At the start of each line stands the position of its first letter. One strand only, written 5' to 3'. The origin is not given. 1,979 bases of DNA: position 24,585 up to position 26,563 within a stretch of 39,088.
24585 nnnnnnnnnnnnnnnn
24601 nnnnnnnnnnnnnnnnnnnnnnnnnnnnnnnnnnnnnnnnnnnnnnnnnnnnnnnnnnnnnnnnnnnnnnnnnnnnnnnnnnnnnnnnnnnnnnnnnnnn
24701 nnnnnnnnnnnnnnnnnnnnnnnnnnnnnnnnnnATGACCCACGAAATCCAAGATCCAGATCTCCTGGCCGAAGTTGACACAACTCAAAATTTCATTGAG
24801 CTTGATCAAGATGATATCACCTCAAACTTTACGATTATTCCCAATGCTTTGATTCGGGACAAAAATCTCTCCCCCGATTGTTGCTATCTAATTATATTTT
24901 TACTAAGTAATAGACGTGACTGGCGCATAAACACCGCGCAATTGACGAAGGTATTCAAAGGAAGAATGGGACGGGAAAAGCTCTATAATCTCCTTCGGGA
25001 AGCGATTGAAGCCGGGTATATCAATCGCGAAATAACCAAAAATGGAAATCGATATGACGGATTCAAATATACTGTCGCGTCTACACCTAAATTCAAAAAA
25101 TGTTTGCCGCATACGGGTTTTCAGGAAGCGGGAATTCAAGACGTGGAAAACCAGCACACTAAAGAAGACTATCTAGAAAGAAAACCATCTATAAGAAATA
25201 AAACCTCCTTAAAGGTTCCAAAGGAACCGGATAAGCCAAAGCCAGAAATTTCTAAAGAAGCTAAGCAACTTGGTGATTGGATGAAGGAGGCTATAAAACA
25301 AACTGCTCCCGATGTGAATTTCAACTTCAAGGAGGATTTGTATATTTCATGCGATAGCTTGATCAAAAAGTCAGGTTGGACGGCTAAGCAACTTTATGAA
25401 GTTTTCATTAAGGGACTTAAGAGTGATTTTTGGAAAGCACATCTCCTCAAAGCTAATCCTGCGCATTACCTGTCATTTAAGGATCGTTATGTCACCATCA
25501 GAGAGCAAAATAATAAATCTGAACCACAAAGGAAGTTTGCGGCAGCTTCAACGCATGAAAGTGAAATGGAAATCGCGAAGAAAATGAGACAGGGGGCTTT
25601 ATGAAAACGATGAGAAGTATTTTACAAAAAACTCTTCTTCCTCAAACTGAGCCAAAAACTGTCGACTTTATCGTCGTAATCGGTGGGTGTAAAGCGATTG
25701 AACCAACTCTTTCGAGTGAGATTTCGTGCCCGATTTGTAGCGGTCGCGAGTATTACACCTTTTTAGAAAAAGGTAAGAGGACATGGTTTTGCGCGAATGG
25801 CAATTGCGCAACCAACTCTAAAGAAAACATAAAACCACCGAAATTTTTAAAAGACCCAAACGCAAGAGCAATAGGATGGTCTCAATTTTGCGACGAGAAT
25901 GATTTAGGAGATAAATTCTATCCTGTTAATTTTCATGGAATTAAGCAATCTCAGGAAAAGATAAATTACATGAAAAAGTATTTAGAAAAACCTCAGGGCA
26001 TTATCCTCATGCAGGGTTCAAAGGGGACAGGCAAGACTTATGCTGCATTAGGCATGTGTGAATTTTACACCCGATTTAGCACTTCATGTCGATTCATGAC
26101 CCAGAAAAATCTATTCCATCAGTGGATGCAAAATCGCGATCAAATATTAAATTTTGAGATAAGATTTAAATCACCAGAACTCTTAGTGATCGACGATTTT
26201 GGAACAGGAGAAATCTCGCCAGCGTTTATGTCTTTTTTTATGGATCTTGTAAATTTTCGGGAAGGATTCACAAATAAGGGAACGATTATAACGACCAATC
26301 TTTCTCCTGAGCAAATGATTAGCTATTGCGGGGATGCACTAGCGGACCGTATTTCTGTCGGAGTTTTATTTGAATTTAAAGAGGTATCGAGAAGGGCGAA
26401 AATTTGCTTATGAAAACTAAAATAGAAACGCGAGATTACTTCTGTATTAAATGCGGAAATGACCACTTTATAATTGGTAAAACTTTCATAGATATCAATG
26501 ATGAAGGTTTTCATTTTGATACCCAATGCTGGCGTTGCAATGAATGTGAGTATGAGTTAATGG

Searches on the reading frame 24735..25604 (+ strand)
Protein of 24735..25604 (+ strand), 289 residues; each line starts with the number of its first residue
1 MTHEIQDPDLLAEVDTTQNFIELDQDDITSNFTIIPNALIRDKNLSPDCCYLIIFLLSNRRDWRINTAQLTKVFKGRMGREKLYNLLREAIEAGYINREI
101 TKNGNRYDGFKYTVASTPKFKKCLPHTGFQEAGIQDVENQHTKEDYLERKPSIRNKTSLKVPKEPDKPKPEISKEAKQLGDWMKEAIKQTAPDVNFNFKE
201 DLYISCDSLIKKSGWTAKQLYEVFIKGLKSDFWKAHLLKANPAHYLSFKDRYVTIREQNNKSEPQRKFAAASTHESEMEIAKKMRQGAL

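Call 11: search_protein_families(library=pfam, proteins=[window:24735-25604:+], max_evalue=0.01)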
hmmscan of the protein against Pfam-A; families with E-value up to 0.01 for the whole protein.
window:24735-25604:+ (289 aa): 0 families

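Call 12: search_protein_families(library=phrogs, proteins=[window:24735-25604:+], max_evalue=0.01)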
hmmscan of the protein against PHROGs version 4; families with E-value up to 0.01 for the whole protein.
window:24735-25604:+ (289 aa): 9 families
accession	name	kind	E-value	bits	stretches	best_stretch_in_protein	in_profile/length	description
phrog_1456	-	DNA, RNA and nucleotide metabolism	2e-10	41.2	1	28-127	9-100/365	DNA binding protein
phrog_11718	-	unknown function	3.3e-08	34.8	1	30-104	10-82/105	-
phrog_428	-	DNA, RNA and nucleotide metabolism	1.8e-07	31.7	1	24-178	82-236/455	replication initiation protein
phrog_270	-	DNA, RNA and nucleotide metabolism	4.1e-07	30.7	1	21-175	15-178/383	replication initiation protein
phrog_23842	-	unknown function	4.6e-06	27.1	1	14-114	7-106/317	-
phrog_18223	-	unknown function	6.3e-05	23.8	1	25-114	13-102/158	-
phrog_4707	-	DNA, RNA and nucleotide metabolism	0.0002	22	1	29-129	14-116/409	replication initiation protein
phrog_27492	-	unknown function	0.0011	19.5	1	29-96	21-87/304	-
phrog_4221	-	DNA, RNA and nucleotide metabolism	0.0036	17.6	1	26-119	7-100/325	replication initiation protein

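Call 13: find_related_loci(query=window:24735-25604:+, collection=viral_contigs, flank=3000)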
Query window:24735-25604:+ (289 aa) in viral_contigs; peptide patterns used: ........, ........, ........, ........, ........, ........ (x = any residue, [..] = any of these).
12 stretches matched a pattern, but none encodes a relative of the query by tblastn (E <= 1e-3).

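Call 15: find_homologous_proteins(query=window:24735-25604:+)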
Query window:24735-25604:+ (289 aa): 9 proteins with E <= 0.001 among 977 candidates.
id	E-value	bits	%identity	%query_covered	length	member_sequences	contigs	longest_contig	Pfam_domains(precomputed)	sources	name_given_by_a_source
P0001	1.6e-193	659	100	100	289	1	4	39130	-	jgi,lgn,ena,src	-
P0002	6.4e-37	145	38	79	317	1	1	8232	-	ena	-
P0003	1.1e-36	145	34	81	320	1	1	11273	-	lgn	-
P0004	3.5e-35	140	45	56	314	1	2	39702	-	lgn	-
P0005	4.8e-33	133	37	79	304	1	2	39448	-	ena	-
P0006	2.6e-32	130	31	89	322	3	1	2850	-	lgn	-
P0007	3.9e-29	120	48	44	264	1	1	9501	-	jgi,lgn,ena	-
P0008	9.2e-28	115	33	100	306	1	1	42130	-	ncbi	-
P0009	3.4e-19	87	38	43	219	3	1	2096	-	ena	-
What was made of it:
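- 24735..25604 (+): Replication initiator (Rep-like) gene, the presumed regulated target. PHROG replication-initiation families (call 12); homologues in call 15.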

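Call 16: find_encoding_contigs(protein=P0001, flank=3000, max_places=6)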
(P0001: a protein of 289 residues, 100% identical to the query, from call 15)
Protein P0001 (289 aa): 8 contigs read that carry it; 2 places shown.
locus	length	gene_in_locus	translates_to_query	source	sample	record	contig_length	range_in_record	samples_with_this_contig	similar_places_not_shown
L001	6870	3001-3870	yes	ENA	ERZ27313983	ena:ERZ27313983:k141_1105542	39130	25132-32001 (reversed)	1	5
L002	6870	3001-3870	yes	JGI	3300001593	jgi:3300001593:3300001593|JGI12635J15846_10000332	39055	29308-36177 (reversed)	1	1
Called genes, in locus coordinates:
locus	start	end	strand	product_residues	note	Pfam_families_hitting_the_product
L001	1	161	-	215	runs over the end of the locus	PF00149:Metallophos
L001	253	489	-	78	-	-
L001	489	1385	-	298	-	PF09588:YqaJ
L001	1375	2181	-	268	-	PF03837:RecT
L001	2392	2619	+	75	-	-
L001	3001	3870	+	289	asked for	-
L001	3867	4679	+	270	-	PF01695:IstB_IS21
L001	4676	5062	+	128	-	-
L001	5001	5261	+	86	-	-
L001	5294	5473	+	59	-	-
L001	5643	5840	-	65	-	-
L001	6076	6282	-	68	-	PF04448:DUF551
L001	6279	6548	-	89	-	-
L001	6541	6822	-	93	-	PF04448:DUF551 (weak)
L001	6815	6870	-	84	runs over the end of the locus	-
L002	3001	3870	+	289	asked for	-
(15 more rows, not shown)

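Call 17: find_encoding_contigs(protein=P0004, flank=3000, max_places=4)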
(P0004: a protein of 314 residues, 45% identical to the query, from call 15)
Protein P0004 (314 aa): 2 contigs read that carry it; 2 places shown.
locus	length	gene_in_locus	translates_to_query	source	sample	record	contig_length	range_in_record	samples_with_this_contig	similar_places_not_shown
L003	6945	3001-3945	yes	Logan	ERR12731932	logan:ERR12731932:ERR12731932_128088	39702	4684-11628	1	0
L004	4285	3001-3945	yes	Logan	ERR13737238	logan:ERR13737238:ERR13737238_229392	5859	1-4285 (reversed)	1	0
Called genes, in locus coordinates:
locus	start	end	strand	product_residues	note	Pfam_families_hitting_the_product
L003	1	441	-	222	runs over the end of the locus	PF04404:ERF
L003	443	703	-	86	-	-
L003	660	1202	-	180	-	-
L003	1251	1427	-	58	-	-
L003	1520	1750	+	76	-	-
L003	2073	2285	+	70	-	-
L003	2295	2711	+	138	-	-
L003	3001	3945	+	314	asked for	-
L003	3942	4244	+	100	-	-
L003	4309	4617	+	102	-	-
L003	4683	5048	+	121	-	-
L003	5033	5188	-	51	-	-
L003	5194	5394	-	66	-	-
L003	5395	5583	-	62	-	-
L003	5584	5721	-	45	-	-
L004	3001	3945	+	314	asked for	-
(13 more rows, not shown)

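Call 18: find_encoding_contigs(protein=P0005, flank=3000, max_places=4)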
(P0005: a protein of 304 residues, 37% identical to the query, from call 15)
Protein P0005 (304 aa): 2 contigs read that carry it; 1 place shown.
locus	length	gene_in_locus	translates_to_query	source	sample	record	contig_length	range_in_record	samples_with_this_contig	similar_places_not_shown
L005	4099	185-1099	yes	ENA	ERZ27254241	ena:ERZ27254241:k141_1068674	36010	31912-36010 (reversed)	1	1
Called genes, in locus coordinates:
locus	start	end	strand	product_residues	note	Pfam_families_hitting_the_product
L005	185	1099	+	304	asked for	-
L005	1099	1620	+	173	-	PF01695:IstB_IS21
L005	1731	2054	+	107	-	-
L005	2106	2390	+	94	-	-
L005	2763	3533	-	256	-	PF00239:Resolvase, PF07508:Recombinase (weak)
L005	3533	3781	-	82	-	-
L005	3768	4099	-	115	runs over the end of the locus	-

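Call 20: find_encoding_contigs(protein=P0002, flank=3000, max_places=3)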
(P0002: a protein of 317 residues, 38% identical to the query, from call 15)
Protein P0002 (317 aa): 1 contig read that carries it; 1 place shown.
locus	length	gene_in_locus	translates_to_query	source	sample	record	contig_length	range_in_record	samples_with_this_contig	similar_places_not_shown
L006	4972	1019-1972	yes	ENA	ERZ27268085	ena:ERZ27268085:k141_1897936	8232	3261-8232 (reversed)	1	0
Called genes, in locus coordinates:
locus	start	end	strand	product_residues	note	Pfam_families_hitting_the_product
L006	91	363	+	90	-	-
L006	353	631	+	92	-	-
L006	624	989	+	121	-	-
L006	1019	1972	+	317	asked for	-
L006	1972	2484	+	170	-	PF01695:IstB_IS21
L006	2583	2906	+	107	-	-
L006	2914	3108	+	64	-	-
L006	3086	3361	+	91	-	-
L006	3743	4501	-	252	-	PF00239:Resolvase, PF07508:Recombinase (faint)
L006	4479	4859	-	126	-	-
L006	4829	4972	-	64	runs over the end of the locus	-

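Call 21: find_encoding_contigs(protein=P0003, flank=3000, max_places=3)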
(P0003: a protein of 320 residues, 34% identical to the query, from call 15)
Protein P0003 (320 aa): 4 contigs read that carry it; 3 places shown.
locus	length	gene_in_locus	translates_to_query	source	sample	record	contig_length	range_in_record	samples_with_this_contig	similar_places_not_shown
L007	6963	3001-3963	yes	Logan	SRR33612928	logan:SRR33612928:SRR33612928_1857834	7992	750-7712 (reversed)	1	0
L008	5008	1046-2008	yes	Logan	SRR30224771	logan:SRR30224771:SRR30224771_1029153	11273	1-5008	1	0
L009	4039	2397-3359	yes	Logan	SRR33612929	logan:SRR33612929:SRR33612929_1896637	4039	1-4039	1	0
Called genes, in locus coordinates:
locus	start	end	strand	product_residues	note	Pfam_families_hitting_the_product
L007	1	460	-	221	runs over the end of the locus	PF04404:ERF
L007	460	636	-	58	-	-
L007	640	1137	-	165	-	PF12705:PDDEXK_1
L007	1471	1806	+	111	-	-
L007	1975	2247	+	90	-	-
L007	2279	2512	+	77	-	-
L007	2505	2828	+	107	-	-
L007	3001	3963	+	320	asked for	-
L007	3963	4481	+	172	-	PF01695:IstB_IS21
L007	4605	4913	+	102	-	-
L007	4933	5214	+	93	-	-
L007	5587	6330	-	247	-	PF00239:Resolvase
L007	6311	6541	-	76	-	-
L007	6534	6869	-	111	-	-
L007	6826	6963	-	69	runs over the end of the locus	PF15731:MqsA_antitoxin (weak), PF01381:HTH_3 (weak)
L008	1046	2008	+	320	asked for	-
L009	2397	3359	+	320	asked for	-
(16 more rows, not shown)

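Call 22: find_encoding_contigs(protein=P0008, flank=3000, max_places=3)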
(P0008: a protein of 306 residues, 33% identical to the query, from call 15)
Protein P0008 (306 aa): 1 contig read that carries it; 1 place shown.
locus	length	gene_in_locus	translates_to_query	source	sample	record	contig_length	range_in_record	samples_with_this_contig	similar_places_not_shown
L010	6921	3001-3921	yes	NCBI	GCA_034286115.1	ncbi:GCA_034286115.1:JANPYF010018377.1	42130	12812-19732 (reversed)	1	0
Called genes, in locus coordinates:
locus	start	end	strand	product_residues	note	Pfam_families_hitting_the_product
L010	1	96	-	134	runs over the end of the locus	-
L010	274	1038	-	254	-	-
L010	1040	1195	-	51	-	-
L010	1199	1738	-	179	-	PF12705:PDDEXK_1 (weak)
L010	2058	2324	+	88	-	-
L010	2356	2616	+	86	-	-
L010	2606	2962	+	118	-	-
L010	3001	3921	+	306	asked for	-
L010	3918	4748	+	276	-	PF01695:IstB_IS21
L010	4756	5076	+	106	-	-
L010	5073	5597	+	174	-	PF05866:RusA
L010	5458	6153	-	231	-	PF00239:Resolvase, PF07508:Recombinase (faint)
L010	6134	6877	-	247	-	-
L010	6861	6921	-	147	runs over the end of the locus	-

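Call 43: find_related_loci(query=A2, collection=viral_contigs, flank=1500)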
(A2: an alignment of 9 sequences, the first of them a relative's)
Query A2 (289 aa) in viral_contigs; peptide patterns used: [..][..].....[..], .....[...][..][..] (x = any residue, [..] = any of these).
351 stretches matched a pattern; 32 encode a relative of the query (tblastn E <= 1e-3); 32 distinct loci.
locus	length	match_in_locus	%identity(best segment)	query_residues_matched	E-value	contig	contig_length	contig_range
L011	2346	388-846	44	21-169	6e-32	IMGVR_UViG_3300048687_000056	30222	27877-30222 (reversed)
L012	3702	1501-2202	33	32-246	1e-30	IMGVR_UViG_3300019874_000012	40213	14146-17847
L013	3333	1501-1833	50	32-143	7e-30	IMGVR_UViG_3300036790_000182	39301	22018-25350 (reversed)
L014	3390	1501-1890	44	14-144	8e-27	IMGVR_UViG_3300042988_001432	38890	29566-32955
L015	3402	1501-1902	38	5-139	2e-26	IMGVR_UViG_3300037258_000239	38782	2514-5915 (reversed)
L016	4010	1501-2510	47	32-140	6e-26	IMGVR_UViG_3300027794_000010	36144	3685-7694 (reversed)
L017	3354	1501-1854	45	24-145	1e-25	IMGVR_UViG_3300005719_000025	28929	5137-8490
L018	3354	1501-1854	45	24-145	1e-25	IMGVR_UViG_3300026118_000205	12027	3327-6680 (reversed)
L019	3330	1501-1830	44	32-139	8e-25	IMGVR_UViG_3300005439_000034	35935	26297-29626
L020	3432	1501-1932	37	21-165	1e-24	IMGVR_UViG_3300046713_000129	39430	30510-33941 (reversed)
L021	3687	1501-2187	32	25-269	2e-24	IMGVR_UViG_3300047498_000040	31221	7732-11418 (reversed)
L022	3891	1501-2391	36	21-289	4e-39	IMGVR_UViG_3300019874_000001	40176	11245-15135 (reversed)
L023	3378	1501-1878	45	21-140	5e-24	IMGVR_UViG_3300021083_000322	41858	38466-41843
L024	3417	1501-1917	32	10-147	9e-23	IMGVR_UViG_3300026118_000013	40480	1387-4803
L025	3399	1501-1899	42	32-165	4e-22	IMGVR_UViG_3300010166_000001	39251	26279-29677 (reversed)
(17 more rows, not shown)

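Call 44: find_related_loci(query=A2, collection=genome_contigs, flank=1500)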
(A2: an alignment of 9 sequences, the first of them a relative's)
Query A2 (289 aa) in genome_contigs; peptide patterns used: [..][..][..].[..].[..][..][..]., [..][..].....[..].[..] (x = any residue, [..] = any of these).
102 stretches matched a pattern; 4 encode a relative of the query (tblastn E <= 1e-3); 4 distinct loci.
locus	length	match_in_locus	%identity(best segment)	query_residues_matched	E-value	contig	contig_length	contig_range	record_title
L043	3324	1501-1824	46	32-145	4e-27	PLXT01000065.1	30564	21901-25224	MAG: Methanobacterium sp. isolate palsa_68 73.20120700_P3D.344_contig_164508, whole genome shotgun sequence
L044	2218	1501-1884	35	19-152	6e-15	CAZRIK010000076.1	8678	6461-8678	MAG TPA_asm: uncultured Candidatus Bathyarchaeia archaeon isolate binchicken_co378_2 genome assembly, contig: NODE_6179_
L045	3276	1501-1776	34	25-118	8e-13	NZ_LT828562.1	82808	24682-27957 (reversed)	Desulfamplus magnetovallimortis isolate PRJEB14757, whole genome shotgun sequence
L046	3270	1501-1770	25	28-114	4e-6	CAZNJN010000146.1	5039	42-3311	MAG TPA_asm: uncultured Oscillospiraceae bacterium isolate SRP192927_co1_1054 genome assembly, contig: NODE_48368_length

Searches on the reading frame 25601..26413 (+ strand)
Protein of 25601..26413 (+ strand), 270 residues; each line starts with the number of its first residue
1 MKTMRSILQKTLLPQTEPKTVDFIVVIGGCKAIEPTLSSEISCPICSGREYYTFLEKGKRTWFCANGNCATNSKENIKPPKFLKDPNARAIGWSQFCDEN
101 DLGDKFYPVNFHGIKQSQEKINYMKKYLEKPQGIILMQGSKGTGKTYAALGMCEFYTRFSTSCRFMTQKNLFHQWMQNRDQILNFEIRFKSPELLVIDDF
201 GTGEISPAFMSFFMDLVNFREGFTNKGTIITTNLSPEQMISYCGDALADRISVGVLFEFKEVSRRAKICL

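Call 11: search_protein_families(library=pfam, proteins=[window:25601-26413:+], max_evalue=0.01)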
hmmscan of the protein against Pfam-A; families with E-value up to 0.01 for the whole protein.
window:25601-26413:+ (270 aa): 3 families
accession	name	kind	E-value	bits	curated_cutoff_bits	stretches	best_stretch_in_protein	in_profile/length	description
PF01695.23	IstB_IS21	-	4.5e-10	39.9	24.1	1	126-246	87-206/238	IstB-like ATP binding protein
PF00437.27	T2SSE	-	0.0015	17.7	24.9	1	109-147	119-157/370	Type II/IV secretion system protein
PF00004.35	AAA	-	0.0071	17.2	21.2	0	135-234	1-110/131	ATPase family associated with various cellular activities (AAA)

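Call 12: search_protein_families(library=phrogs, proteins=[window:25601-26413:+], max_evalue=0.01)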
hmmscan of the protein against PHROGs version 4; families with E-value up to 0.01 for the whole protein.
window:25601-26413:+ (270 aa): 5 families
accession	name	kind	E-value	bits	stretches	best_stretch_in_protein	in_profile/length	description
phrog_50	-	DNA, RNA and nucleotide metabolism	2.9e-25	90.4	1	107-267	342-512/570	DnaC-like helicase loader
phrog_3277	-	DNA, RNA and nucleotide metabolism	1.3e-15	58.6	1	132-266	10-154/168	DnaC-like helicase loader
phrog_26922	-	DNA, RNA and nucleotide metabolism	9e-06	27.2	1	184-244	4-63/92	DnaC-like helicase loader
phrog_27475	-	unknown function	0.00011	21.8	1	114-246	425-558/599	-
phrog_2376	-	other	0.0085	16.5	0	123-153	67-95/363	ATPase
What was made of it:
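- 25601..26413 (+): DnaC-like helicase loader, translationally overlapping rep. Calls 11, 12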
